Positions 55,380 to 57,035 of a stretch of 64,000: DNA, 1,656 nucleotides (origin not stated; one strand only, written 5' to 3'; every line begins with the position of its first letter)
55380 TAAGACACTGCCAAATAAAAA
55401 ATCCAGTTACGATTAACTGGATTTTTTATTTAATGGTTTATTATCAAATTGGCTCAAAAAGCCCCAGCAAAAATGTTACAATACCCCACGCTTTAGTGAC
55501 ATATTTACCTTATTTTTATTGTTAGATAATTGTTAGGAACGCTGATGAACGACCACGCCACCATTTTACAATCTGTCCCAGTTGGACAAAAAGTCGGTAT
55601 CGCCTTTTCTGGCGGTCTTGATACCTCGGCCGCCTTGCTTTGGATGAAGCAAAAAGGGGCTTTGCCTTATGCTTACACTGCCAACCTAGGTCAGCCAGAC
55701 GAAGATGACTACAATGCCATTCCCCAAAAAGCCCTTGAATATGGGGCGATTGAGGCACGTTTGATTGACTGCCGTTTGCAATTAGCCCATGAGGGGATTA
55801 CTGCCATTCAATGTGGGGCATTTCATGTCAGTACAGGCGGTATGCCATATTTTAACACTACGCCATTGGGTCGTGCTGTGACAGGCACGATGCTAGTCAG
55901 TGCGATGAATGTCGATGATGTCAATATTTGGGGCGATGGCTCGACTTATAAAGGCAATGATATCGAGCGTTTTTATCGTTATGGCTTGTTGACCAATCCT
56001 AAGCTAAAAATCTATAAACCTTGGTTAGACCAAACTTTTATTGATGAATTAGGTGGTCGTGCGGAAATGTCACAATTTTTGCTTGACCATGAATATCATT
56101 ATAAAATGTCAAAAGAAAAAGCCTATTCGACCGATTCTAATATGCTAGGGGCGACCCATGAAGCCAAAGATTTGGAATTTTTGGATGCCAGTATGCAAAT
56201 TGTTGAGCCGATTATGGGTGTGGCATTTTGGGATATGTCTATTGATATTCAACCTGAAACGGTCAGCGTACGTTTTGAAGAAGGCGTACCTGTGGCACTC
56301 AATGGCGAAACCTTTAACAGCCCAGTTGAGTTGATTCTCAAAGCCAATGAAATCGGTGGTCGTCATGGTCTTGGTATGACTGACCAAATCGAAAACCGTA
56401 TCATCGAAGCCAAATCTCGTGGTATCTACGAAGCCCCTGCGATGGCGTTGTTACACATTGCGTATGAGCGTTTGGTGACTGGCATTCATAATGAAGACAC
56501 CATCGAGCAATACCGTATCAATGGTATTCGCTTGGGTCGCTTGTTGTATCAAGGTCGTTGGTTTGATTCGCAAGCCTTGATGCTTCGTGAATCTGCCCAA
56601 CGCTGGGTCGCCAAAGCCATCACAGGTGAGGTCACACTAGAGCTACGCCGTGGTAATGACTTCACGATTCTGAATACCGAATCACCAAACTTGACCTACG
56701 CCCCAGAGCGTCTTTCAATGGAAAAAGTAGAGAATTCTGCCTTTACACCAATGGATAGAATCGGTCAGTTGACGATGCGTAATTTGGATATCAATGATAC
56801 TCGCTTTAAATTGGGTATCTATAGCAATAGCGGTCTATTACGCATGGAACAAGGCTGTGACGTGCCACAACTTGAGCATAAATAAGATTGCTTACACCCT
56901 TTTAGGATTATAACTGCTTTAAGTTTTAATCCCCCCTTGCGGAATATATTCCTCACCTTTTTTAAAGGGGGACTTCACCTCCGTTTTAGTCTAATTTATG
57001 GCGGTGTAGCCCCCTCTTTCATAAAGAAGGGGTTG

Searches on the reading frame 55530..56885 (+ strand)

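Call 72: search_protein_families(library=pfam, proteins=[window:55530-56885:+], max_evalue=0.0001)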
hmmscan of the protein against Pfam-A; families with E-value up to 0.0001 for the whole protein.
window:55530-56885:+ (451 aa): 2 families
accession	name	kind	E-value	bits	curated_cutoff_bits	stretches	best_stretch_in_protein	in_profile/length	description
PF20979.2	Arginosuc_syn_C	-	7.9e-34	117.6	27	1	199-416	1-211/219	Arginosuccinate synthase C-terminal domain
PF00764.25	Arginosuc_synth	-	5.4e-18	66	27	1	21-168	1-145/162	Arginosuccinate synthase N-terminal HUP domain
